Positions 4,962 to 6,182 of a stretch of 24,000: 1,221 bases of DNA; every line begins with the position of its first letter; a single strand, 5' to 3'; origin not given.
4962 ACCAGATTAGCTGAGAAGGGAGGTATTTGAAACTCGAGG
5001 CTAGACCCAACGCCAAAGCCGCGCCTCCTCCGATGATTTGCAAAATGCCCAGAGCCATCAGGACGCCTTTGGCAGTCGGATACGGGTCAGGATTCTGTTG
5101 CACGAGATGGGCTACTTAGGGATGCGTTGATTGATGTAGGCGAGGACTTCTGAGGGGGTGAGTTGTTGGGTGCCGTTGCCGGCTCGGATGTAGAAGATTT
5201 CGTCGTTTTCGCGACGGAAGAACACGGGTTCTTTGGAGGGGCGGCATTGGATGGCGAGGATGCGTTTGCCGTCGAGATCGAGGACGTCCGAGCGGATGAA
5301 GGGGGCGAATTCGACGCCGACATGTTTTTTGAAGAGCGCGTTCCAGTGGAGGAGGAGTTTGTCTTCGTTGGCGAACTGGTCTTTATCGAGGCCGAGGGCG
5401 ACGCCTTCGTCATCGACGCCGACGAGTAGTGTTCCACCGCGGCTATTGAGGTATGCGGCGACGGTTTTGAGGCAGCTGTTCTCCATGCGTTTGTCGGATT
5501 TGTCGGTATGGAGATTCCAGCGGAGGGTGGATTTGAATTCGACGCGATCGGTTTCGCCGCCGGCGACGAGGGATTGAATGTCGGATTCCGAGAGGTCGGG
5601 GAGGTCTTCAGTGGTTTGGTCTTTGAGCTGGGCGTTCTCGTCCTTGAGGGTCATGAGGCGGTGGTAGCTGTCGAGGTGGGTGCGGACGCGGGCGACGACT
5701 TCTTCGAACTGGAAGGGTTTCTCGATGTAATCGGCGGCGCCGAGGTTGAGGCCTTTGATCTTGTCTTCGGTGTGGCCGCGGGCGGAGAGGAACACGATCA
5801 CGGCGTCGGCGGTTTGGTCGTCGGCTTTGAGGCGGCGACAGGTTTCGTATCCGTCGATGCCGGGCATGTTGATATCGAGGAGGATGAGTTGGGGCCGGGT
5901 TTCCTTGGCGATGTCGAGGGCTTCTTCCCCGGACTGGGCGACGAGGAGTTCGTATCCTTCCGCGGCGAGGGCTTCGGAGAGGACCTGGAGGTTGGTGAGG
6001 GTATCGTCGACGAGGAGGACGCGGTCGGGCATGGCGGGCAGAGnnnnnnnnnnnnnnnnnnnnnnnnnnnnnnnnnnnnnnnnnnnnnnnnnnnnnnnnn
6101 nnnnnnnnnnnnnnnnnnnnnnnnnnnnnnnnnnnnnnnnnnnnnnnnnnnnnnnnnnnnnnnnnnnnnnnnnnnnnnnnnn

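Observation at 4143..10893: Candidate undescribed signalling-effector module: one Cache/PAS hybrid kinase, two paralogous receivers with cAMP and AlbA_2 (Schlafen-like) outputs, and three small membrane proteins at the operon tail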

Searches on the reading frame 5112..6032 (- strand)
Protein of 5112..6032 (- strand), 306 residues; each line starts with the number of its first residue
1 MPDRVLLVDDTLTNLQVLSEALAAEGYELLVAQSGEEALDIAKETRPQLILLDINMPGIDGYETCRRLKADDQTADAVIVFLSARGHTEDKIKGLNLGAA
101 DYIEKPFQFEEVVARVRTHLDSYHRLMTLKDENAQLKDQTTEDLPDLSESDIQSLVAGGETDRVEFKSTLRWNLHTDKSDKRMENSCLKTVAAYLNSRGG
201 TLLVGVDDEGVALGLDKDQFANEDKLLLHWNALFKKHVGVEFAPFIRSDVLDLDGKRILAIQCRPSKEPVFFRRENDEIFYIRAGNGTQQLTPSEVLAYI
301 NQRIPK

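Call 3: search_protein_families(library=pfam, proteins=[window:5112-6032:-], max_evalue=0.01)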
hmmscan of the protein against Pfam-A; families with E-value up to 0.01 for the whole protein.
window:5112-6032:- (306 aa): 3 families
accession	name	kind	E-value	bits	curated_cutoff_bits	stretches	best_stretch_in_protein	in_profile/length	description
PF00072.30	Response_reg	-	6.3e-29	100.8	30.2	1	5-117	1-111/111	Response regulator receiver domain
PF04326.19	SLFN_AlbA_2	-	1.7e-21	77.4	25.3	1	160-291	1-117/118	Schlafen, AlbA_2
PF23198.2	PDE8A_N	-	8.7e-05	22.9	29.6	1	16-91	24-100/147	PDE8A-like, N-terminal domain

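Call 4: search_protein_families(library=ncbifam, proteins=[window:5112-6032:-], max_evalue=0.01)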
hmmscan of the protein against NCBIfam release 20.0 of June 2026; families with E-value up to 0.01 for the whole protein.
window:5112-6032:- (306 aa): 102 families (the best 25 are shown)
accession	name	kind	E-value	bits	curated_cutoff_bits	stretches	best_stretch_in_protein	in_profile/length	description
NF007135.0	PRK09581.1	equivalog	4.2e-35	121.5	474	1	1-145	1-140/457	PleD family two-component system response regulator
NF053854.1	RespRegPhoBBctds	equivalog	8e-31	107.1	270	1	5-128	1-123/225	two-component system response regulator PhoB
TIGR02154.1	PhoB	equivalog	1e-29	103.5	296.2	1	2-121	2-121/226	phosphate regulon transcriptional regulator PhoB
NF045944.1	ResRegRpaBCyano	equivalog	8.9e-29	100.5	330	1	6-128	1-120/229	response regulator transcription factor RpaB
NF040689.1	MtrAB_MtrA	equivalog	1.3e-28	99.9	300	1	5-124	1-117/219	MtrAB system response regulator MtrA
NF008296.0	PRK11083.1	equivalog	3.8e-28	98.5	273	1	3-130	4-128/228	two-component system response regulator CreB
NF040534.1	resp_reg_YycF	equivalog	4.7e-27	94.7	340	1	4-135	2-129/231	response regulator YycF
TIGR01387.1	cztR_silR_copR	subfamily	6.6e-27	94.6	279.2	1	5-125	1-119/218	heavy metal response regulator transcription factor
NF008199.0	PRK10955.1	equivalog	8e-25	88.1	341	1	4-124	3-119/232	envelope stress response regulator transcription factor CpxR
NF033120.0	vanR_FM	exception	8.5e-25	87.7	460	1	5-133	6-131/231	vancomycin resistance response regulator transcription factor, VanR-F/VanR-M family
NF033117.2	vanR_ACDEGLN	exception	2e-24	86.4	350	1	5-133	1-126/226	VanR-ABDEGLN family response regulator transcription factor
NF041733.1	resp_reg_CseB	equivalog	9.2e-24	84.1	350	1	4-156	2-150/228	two-component system response regulator CseB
NF045991.1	RespRegCtrARhodob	equivalog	1.4e-23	83.9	350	1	4-118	2-114/224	response regulator transcription factor CtrA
NF007005.1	PRK09468.1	equivalog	1.5e-23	83.5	331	1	3-120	4-119/237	osmolarity response regulator transcription factor OmpR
NF007982.1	PRK10710.1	equivalog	4.3e-23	82.1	380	1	4-136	9-138/235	envelope stress response regulator BaeR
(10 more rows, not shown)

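Call 9: find_homologous_proteins(query=window:5112-6032:-, max_evalue=0.00001)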
Query window:5112-6032:- (306 aa): 4300 proteins with E <= 0.00001 among 8000 candidates; the best 120 are listed.
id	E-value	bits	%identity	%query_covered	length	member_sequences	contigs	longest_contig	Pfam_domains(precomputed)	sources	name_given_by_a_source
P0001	4.0e-199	678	100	100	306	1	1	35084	PF04326.20,PF00072.31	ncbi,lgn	ncbi:MAG: response regulator [Verrucomicrobiota bacterium]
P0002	1.6e-179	613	89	100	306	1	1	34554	PF04326.20,PF00072.31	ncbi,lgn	ncbi:MAG: response regulator [Verrucomicrobiota bacterium]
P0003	2.7e-152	524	76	99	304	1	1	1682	PF04326.20,PF00072.31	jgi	jgi:putative two-component system response regulator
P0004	9.9e-136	470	70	98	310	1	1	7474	PF04326.20,PF00072.31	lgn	-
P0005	6.4e-135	467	70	98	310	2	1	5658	PF04326.20,PF23198.2,PF00072.31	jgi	jgi:CheY-like chemotaxis protein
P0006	1.2e-133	463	69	99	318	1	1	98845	PF04326.20,PF00072.31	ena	-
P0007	4.2e-131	454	67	98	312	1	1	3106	PF04326.20,PF00072.31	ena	-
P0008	1.4e-130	453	66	100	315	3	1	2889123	PF04326.20,PF00072.31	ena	-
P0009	2.2e-130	452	68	98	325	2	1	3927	PF04326.20,PF00072.31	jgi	jgi:DNA-binding response OmpR family regulator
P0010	9.6e-129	447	67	98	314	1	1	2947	PF04326.20,PF00072.31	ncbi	-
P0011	1.8e-128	446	66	98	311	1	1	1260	PF04326.20,PF23198.2,PF00072.31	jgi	jgi:DNA-binding response OmpR family regulator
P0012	1.8e-126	439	66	98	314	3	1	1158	PF04326.20,PF23198.2,PF00072.31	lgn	-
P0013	3.4e-125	435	64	98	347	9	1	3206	PF04326.20,PF23198.2,PF00072.31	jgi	jgi:putative two-component system response regulator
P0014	1.4e-124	433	64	99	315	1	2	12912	PF04326.20,PF00072.31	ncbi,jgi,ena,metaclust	metaclust:\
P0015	1.9e-124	433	66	98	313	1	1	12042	PF04326.20,PF00072.31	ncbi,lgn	-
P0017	1.7e-122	426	64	98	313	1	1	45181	PF04326.20,PF23198.2,PF00072.31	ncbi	ncbi:MAG: response regulator [Verrucomicrobiota bacterium]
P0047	2.2e-113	396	58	98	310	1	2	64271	PF04326.20,PF00072.31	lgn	-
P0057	3.9e-111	389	58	94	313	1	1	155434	PF04326.20,PF00072.31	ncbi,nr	ncbi:MAG: response regulator [Lentisphaeria bacterium]|nr:response regulator [Lentisphaeria bacteriu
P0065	1.1e-109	384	61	98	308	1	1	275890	PF04326.20,PF00072.31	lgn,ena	-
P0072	1.9e-108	380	56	98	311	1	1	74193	PF04326.20,PF00072.31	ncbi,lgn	-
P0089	2.2e-106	373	57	99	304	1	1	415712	PF04326.20,PF00072.31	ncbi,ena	-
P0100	1.4e-104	367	59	98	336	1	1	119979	PF04326.20,PF00072.31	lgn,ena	-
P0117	4.5e-103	362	57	98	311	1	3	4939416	PF04326.20,PF00072.31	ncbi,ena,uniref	ncbi:response regulator [Methyloprofundus sp.]|uniref:response regulator n=1 Tax=Methyloprofundus sp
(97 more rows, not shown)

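Call 10: find_encoding_contigs(protein=P0002, flank=10000, max_places=3)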
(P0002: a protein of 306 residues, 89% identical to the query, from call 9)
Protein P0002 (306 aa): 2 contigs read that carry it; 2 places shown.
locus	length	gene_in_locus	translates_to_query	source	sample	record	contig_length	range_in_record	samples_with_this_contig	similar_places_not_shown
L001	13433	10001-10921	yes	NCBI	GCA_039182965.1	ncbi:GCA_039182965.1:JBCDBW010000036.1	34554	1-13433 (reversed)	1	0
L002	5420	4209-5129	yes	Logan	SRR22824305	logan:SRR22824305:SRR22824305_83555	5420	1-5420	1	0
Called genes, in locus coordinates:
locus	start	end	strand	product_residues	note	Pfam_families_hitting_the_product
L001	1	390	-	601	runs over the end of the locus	-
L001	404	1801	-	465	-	PF03573:OprD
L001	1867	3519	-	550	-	PF03109:ABC1, PF27536:UbiB_helical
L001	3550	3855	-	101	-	-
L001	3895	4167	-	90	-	-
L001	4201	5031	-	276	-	PF09865:DUF2092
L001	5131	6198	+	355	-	PF00072:Response_reg, PF00211:Guanylate_cyc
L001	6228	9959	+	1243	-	PF02743:dCache_1, PF22673:MCP-like_PDC_1, PF00672:HAMP, PF00989:PAS, PF08448:PAS_4, PF13426:PAS_9, PF00989:PAS, PF08447:PAS_3, +8 more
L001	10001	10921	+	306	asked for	PF00072:Response_reg, PF04326:SLFN_AlbA_2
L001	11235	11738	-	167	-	-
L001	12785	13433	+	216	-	PF01797:Y1_Tnp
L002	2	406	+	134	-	?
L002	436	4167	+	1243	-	PF02743:dCache_1, PF22673:MCP-like_PDC_1, PF00672:HAMP, PF00989:PAS, PF08448:PAS_4, PF13426:PAS_9, PF00989:PAS, PF08447:PAS_3, +8 more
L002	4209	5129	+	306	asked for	PF00072:Response_reg, PF04326:SLFN_AlbA_2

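Call 11: find_encoding_contigs(protein=P0001, flank=10000, max_places=3)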
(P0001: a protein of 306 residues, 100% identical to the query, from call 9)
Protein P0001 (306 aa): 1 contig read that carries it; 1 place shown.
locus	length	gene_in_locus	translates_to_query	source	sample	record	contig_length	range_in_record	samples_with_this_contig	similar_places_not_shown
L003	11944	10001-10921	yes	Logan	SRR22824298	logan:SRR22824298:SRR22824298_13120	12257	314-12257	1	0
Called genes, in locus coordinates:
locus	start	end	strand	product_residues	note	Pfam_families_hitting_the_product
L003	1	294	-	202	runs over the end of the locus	?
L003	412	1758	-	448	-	PF03573:OprD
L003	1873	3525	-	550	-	PF03109:ABC1, PF27536:UbiB_helical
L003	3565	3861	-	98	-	-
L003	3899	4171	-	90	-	-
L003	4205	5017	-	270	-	PF09865:DUF2092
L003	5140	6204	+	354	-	PF00072:Response_reg, PF00211:Guanylate_cyc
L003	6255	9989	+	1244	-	PF02743:dCache_1, PF22673:MCP-like_PDC_1, PF00989:PAS, PF13426:PAS_9, PF00989:PAS, PF08447:PAS_3, PF08448:PAS_4, PF13426:PAS_9, +8 more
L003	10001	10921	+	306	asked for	PF00072:Response_reg, PF04326:SLFN_AlbA_2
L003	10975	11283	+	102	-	-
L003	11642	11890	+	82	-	-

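Call 13: find_related_loci(query=A1, collection=genome_contigs, flank=10000)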
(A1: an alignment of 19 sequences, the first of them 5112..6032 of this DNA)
Query A1 (306 aa) in genome_contigs; peptide patterns used: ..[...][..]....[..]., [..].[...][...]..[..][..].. (x = any residue, [..] = any of these).
600 stretches matched a pattern (row limit reached: there are more); 580 encode a relative of the query (tblastn E <= 1e-3); the best 80 are kept; 80 distinct loci.
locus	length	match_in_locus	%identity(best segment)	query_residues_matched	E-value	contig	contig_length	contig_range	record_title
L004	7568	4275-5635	48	2-305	1e-89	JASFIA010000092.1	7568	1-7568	MAG: Desulfobacterales bacterium isolate D0608S02metaG_Bin_299 D0608S02metaG_FD_scaffold_3266_c1, whole genome shotgun s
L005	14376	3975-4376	54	5-138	2e-41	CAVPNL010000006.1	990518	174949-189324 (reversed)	MAG: uncultured delta proteobacterium isolate MFD09779.bin.2.131 genome assembly, contig: contig_25262, whole genome sho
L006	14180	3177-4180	51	1-161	2e-39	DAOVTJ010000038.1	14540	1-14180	MAG TPA_asm: Thiomargarita sp. isolate CSMAG_1650 CSMAG_1650_k141_396068_length_14540_cov_11.0000, whole genome shotgun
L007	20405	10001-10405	54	5-138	1e-38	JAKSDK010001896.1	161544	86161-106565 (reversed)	MAG: Phycisphaerales bacterium isolate MAG.67 k141_11822826, whole genome shotgun sequence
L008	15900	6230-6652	54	2-144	2e-38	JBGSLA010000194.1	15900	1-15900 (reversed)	MAG: Desulfobaccales bacterium isolate JTS-AC195 k141_942887, whole genome shotgun sequence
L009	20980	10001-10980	50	5-149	5e-38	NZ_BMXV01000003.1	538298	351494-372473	Marinobacter zhanjiangensis strain KCTC 22280 sequence03, whole genome shotgun sequence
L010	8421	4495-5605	50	2-150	6e-38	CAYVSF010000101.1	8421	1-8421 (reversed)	MAG TPA_asm: uncultured Bacteroidales bacterium isolate binchicken_co13_200 genome assembly, contig: NODE_13950_length_8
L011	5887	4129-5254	43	4-155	1e-37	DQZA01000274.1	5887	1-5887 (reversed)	MAG TPA_asm: Desulfobacteraceae bacterium isolate HyVt-17 Ga0136651_10007766, whole genome shotgun sequence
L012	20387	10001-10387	53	2-130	2e-37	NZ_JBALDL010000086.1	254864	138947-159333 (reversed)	MAG: Nostoc sp. isolate P2037 bin 28 NODE_60_length_254864_cov_106.035165, whole genome shotgun sequence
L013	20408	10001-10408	48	2-137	3e-36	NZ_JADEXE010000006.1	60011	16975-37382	Nodosilinea sp. LEGE 07298 NODE_6_length_60011_cov_36.5355, whole genome shotgun sequence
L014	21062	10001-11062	47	4-134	7e-36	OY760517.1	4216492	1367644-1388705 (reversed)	MAG: Melioribacteraceae bacterium isolate c8b6aad9-4aa7-488e-baf1-dd4234e1cecc genome assembly, chromosome: 1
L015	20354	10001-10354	56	4-121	9e-36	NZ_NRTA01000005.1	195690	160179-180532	Leptolyngbya sp. BC1307 Ga0078185_1005, whole genome shotgun sequence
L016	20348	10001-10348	53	5-120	2e-35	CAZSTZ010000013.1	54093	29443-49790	MAG TPA_asm: uncultured bacterium isolate binchicken_co405_168 genome assembly, contig: NODE_809_length_54093_cov_11.983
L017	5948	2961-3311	57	5-120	3e-35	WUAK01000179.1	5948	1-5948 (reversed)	MAG: Phycisphaeraceae bacterium isolate bin3-gambi PHY-2_contig_178, whole genome shotgun sequence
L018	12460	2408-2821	49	5-142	7e-35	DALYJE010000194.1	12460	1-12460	MAG TPA_asm: Coleofasciculaceae cyanobacterium CTOTU46609 NODE_536_length_12460_cov_4.880290, whole genome shotgun seque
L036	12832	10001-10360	55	2-120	4e-32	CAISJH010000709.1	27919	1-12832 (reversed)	MAG: uncultured beta proteobacterium isolate Loclat_bin-08258 genome assembly, contig: bin-08258:709/862, whole genome s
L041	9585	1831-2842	52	4-120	4e-32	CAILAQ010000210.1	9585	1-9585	MAG: uncultured Bacteroidetes bacterium isolate Kiruna3_bin-0623 genome assembly, contig: bin-0623:210/955, whole genome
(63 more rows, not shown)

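Call 14: search_protein_families(library=padloc, proteins=[window:5112-6032:-], max_evalue=0.01)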
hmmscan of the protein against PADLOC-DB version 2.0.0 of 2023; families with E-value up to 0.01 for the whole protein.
window:5112-6032:- (306 aa): 3 families
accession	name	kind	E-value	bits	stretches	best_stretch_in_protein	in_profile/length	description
PDLC00405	SduA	-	5.5e-05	20.8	1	3-62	7-66/323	DUF4263 domain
PDLC04055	PD-T4-6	-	9.4e-05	19.3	1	2-115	365-478/496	-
PDLC04725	PDC-M60B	-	0.00018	19.4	1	4-60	5-63/158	-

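Call 21: find_encoding_contigs(protein=P0008, flank=9000, max_places=1)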
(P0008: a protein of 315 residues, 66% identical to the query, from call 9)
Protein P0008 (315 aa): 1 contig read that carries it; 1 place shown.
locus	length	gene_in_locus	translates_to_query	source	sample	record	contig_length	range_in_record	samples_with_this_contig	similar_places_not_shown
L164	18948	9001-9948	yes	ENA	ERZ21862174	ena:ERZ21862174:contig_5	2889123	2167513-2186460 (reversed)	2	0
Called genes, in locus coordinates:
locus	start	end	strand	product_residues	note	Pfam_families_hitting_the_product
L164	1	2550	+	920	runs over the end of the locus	PF25788:Ig_Rha78A_N, PF08531:Bac_rhamnosid_N, PF05592:Bac_rhamnosid, PF17389:Bac_rhamnosid6H, PF17390:Bac_rhamnosid_C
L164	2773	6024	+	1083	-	PF25788:Ig_Rha78A_N, PF08531:Bac_rhamnosid_N, PF05592:Bac_rhamnosid, PF17389:Bac_rhamnosid6H, PF17390:Bac_rhamnosid_C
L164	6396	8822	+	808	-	PF00512:HisKA, PF02518:HATPase_c, PF00072:Response_reg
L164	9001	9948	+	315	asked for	PF00072:Response_reg, PF04326:SLFN_AlbA_2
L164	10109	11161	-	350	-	PF13518:HTH_28, PF13551:HTH_29, PF00665:rve (weak), PF13683:rve_3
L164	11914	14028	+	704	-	-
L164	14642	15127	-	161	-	-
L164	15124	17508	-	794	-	PF08273:Zn_Ribbon_Prim, PF13148:DUF3987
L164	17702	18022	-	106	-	PF07618:DUF1580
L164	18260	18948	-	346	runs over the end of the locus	-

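Call 22: find_encoding_contigs(protein=P0006, flank=9000, max_places=1)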
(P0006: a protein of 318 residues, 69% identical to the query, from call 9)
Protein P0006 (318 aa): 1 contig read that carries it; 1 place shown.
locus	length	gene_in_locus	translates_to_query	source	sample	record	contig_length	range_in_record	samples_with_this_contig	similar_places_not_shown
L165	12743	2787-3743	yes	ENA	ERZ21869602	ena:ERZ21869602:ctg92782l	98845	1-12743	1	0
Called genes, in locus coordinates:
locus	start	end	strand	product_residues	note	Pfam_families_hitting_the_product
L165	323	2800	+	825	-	PF00512:HisKA, PF02518:HATPase_c, PF00072:Response_reg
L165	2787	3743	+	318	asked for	PF00072:Response_reg, PF04326:SLFN_AlbA_2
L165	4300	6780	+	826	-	PF13385:Laminin_G_3, PF13320:GH123_cat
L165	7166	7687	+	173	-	PF07617:DUF1579 (weak)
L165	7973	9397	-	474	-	PF03577:Peptidase_C69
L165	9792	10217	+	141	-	PF01740:STAS (weak), PF13466:STAS_2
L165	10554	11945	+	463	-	PF01522:Polysacc_deac_1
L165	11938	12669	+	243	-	PF23441:SDR, PF00106:adh_short, PF08659:KR, PF13561:adh_short_C2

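Call 23: find_encoding_contigs(protein=P0117, flank=9000, max_places=1)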
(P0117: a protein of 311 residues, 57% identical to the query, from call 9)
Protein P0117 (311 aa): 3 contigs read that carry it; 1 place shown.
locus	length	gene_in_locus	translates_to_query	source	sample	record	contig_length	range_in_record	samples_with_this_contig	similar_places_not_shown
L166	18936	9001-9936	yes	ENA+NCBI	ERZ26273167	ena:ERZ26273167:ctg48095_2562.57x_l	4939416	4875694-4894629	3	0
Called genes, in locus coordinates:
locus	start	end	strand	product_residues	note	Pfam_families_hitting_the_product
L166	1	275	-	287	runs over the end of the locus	PF07592:DDE_Tnp_ISAZ013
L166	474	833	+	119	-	PF25212:HVO_A0114, PF01047:MarR (weak)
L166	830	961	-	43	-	-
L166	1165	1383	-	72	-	-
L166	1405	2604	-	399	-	PF07592:DDE_Tnp_ISAZ013, PF13358:DDE_3 (weak)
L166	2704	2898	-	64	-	PF13470:PIN_3 (weak)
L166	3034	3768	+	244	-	-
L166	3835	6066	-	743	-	PF14236:DruA, PF01609:DDE_Tnp_1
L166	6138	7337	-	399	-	PF07592:DDE_Tnp_ISAZ013, PF13358:DDE_3 (weak)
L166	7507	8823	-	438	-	PF03924:CHASE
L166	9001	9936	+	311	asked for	PF00072:Response_reg, PF04326:SLFN_AlbA_2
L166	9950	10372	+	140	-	PF00903:Glyoxalase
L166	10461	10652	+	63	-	PF04365:BrnT_toxin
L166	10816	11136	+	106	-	PF14384:BrnA_antitoxin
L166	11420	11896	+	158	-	-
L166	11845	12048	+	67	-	-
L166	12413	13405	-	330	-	PF00155:Aminotran_1_2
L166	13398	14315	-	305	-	PF03186:CobD_Cbib, PF17113:AmpE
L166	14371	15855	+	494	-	PF01656:CbiA, PF13500:AAA_26, PF07685:GATase_3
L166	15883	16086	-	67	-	PF00313:CSD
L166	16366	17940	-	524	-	PF00497:SBP_bac_3, PF01464:SLT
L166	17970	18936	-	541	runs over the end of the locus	PF00342:PGI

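Call 35: predict_structure(alignment_id=A1)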
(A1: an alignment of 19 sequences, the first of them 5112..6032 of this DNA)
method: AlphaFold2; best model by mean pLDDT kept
length: 306 residues; sequences in the alignment: 19
mean_pLDDT: 89.4   pTM: 0.54
mean pLDDT of the five models: 89.4, 89.0, 84.6, 84.1, 82.9
residues with pLDDT >= 90: 205; 70-90: 86; 50-70: 14; < 50: 1
segments of 3 or more residues with pLDDT < 50: none
pLDDT, mean of each block of 10 residues (from residue 1): 91 89 93 95 95 90 94 93 76 85 87 92 87 67 77 93 94 90 94 95 95 92 93 94 92 95 92 89 89 88 64
secondary structure, 60 per line:
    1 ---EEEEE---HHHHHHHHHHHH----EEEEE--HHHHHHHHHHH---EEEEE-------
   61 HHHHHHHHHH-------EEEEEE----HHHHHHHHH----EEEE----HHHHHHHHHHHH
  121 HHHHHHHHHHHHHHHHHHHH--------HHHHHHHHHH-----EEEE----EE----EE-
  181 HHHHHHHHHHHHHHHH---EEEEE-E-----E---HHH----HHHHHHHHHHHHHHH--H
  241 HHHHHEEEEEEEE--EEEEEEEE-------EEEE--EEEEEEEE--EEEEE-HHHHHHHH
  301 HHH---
elements in order: E4-8 H12-23 E28-32 H35-45 E49-53 H61-70 E78-83 H88-96 E101-104 H109-140 H149-158 E164-167 H181-196 E200-204 H223-237 H240-245 E246-253 E256-263 E271-274 E277-284 E287-291 H293-303

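Call 38: fold_search(model_id=the predicted structure, library=pdb)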
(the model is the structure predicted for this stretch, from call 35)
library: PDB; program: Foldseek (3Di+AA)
matches with E <= 10: 1696; with E <= 0.001: 629
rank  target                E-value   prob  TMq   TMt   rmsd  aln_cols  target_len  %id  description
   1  9dvt_R                2.7e-12  1.00  0.39  0.50   1.3       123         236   39  Cryo-EM structure of RpaA bound to PkaiBC DNA and the CTD of the alpha subunit of RNAP from the cyanobacterium Synecho (released 2025-10-15)
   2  9dvt_S                7.6e-12  1.00  0.39  0.51   1.3       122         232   39  Cryo-EM structure of RpaA bound to PkaiBC DNA and the CTD of the alpha subunit of RNAP from the cyanobacterium Synecho (released 2025-10-15)
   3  9g85_D                1.8e-11  1.00  0.43  0.30  26.0       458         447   17  Structure of Response regulator PleD in complex with c-diGMP and ppGpp (released 2025-08-06)
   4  3i5a                  2.4e-11  1.00  0.43  0.41  15.1       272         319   20  Crystal structure of full-length WpsR from Pseudomonas syringae (released 2009-08-18)
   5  9g85_A                2.5e-11  1.00  0.42  0.29  26.2       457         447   17  Structure of Response regulator PleD in complex with c-diGMP and ppGpp (released 2025-08-06)
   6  2wb4_A                2.8e-11  1.00  0.41  0.28  16.9       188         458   28  activated diguanylate cyclase PleD in complex with c-di-GMP (released 2010-04-21)
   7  9g86_A                3.7e-11  1.00  0.43  0.29  26.0       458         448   17  Structure of Response regulator PleD in complex with c-diGMP and pppGpp (released 2025-08-06)
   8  6ifh                  5.0e-11  1.00  0.37  0.93   1.2       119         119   35  Unphosphorylated Spo0F from Paenisporosarcina sp. TG-14 (released 2019-01-16)
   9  9g85_B                5.3e-11  1.00  0.42  0.29  17.0       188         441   29  Structure of Response regulator PleD in complex with c-diGMP and ppGpp (released 2025-08-06)
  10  9g86_B                5.9e-11  1.00  0.43  0.30  26.6       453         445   18  Structure of Response regulator PleD in complex with c-diGMP and pppGpp (released 2025-08-06)
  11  2wb4_B                8.3e-11  1.00  0.39  0.27  17.6       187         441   29  activated diguanylate cyclase PleD in complex with c-di-GMP (released 2010-04-21)
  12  2v0n_A                8.3e-11  1.00  0.41  0.28  16.5       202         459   28  ACTIVATED RESPONSE REGULATOR PLED IN COMPLEX WITH C-DIGMP AND GTP- ALPHA-S (released 2007-08-21)
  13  3bre_B                9.8e-11  1.00  0.44  0.41  13.3       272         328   21  Crystal Structure of P.aeruginosa PA3702 (released 2008-04-01)
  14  8fk2_A                1.0e-10  1.00  0.38  0.95   1.2       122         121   37  The N-terminal VicR from Streptococcus mutans (released 2023-10-25)
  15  4ja2                  1.0e-10  1.00  0.38  0.95   0.9       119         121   35  Structural basis of a rationally rewired protein-protein interface (RR468mutant V13P, L14I, I17M and N21V) (released 2013-09-04)
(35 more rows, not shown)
